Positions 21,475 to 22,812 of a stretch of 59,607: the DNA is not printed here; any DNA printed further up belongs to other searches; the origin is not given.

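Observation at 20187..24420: AT-richer four-gene operon of unknown function ending in a secreted trypsin-like protease with triple PPC domains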

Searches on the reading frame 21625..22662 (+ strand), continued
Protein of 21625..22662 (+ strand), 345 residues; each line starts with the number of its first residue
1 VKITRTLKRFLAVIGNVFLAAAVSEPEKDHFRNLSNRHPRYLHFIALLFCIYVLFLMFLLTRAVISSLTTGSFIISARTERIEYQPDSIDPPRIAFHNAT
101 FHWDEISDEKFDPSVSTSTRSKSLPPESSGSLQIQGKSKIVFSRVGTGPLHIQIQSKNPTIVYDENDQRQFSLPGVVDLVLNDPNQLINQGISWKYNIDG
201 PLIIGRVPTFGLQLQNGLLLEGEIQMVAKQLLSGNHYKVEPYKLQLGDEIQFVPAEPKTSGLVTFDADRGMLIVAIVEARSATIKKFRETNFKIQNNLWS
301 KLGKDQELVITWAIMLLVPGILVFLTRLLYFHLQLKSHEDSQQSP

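Call 64: find_encoding_contigs(protein=P0221, flank=6000, max_places=1)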
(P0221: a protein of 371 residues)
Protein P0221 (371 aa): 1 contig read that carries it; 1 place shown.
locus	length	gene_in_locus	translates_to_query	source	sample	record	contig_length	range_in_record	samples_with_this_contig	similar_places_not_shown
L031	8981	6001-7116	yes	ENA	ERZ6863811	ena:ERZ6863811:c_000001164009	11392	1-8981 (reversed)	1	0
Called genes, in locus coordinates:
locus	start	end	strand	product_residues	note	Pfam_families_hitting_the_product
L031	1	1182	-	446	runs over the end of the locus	PF14685:PDZ_Tricorn (faint), PF00089:Trypsin, PF13365:Trypsin_2, PF00595:PDZ, PF13180:PDZ_2, PF17820:PDZ_6, PF00595:PDZ (weak), PF17820:PDZ_6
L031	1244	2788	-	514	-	PF01266:DAO, PF12831:FAD_oxidored (faint), PF16901:DAO_C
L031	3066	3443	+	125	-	PF00903:Glyoxalase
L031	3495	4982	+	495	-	PF00370:FGGY_N, PF02782:FGGY_C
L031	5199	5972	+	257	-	-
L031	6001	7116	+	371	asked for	-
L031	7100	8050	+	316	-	-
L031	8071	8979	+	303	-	?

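Call 75: search_dna_similar(query=window:21625-22659:+, collection=plasmids, mode=protein, max_evalue=0.001, max_rows=10)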
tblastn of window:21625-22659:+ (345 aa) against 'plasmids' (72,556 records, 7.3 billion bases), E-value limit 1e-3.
Records with a match: 1; places in all: 1; records where one place covers at least 80% of the query: 0.
Best place of each record, by identity: <60% 1.
By first word of the organism name: Vibrio 1.
By predicted mobility (MOB-suite, as given by PLSDB): non-mobilizable 1.
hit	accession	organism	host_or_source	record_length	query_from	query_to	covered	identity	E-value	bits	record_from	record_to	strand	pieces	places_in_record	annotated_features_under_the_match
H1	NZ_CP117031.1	Vibrio tubiashii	Babylonia areolata,bacterial pure ...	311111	73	325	73%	27.0%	3e-9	66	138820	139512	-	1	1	hypothetical protein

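Call 77: search_protein_families(library=phrogs, proteins=[window:21625-22662:+], max_evalue=0.01)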
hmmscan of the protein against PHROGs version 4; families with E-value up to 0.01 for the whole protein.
window:21625-22662:+ (345 aa): 0 families

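Call 78: get_annotated_region(hit=H1, flank=6000)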
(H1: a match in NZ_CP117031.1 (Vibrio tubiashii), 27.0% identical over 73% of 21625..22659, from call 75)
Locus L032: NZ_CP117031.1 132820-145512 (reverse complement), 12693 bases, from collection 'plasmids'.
description: Vibrio tubiashii strain FP17 plasmid pFP31, complete sequence
organism: Vibrio tubiashii (NCBI taxid 29498)
taxonomy: Bacteria; Pseudomonadota; Gammaproteobacteria; Vibrionales; Vibrionaceae; Vibrio; Vibrio tubiashii
host: -; source: Babylonia areolata,bacterial pure culture; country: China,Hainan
typing (MOB-suite, as given by PLSDB): non-mobilizable; mating-pair formation MPF_F
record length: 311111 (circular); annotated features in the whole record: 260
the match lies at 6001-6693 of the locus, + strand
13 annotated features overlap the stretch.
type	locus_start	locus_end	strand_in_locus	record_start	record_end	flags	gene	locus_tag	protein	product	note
CDS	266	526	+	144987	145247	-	-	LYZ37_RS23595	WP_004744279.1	hypothetical protein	-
CDS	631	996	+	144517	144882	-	-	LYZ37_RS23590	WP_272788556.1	hypothetical protein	-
CDS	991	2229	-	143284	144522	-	-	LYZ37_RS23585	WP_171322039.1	aromatic amino acid transporter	GO:0015801 - aromatic amino acid transport [Evidence IEA]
CDS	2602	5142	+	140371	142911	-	-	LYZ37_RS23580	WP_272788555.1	hypothetical protein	-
CDS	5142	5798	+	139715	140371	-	-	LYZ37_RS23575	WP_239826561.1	hypothetical protein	-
CDS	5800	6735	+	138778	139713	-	-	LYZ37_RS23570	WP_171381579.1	hypothetical protein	-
CDS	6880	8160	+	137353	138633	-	-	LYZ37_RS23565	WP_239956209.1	hypothetical protein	-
CDS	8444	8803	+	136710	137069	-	-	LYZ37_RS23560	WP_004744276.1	hypothetical protein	-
CDS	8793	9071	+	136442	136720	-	-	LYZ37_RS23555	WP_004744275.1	hypothetical protein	-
CDS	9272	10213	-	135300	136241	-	-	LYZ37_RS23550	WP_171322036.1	hypothetical protein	-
CDS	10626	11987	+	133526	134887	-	-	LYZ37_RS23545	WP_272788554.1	type VI secretion system ImpA family N-terminal domain-containing protein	-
CDS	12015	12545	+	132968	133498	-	-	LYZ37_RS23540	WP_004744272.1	type VI secretion system tube protein Hcp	-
CDS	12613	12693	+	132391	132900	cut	tssB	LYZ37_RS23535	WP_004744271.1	type VI secretion system contractile sheath small subunit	GO:0033103 - protein secretion by the type VI secretion system [Evidence IEA]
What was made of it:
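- In Vibrio tubiashii it lies about 4 kb from T6SS genes (call 78).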

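Call 82: search_protein_families(library=pfam, proteins=[L028:8161-9213:+, L028:9210-11036:+, L031:8071-8979:+, L029:8127-9968:+, L032:6880-8160:+, L027:10186-11193:+, L030:5114-5899:+], max_evalue=0.01)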
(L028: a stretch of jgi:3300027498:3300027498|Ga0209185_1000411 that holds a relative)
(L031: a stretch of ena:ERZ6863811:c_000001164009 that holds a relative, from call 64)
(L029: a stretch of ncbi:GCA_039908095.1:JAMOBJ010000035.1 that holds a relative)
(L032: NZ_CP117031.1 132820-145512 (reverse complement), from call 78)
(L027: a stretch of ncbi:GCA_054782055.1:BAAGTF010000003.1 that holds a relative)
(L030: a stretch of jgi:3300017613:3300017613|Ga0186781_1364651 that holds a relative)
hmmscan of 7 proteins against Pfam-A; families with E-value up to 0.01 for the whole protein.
L028:8161-9213:+ (350 aa): 0 families

L028:9210-11036:+ (608 aa): 0 families

L031:8071-8979:+ (303 aa): 0 families

L029:8127-9968:+ (613 aa): 2 families
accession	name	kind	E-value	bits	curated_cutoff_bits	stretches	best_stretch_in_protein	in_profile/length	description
PF01833.30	TIG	-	1.4e-06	28.6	20.9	1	71-131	19-79/84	IPT/TIG domain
PF22714.1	SNaCT8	-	0.0081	16.7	27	1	476-573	28-122/164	Short NACHT-associated C-Terminal domain, family 8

L032:6880-8160:+ (426 aa): 1 family
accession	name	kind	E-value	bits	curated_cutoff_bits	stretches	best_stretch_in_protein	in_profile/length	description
PF00753.33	Lactamase_B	-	0.0015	18.9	22.7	1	178-334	3-158/196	Metallo-beta-lactamase superfamily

L027:10186-11193:+ (335 aa): 0 families

L030:5114-5899:+ (261 aa): 0 families
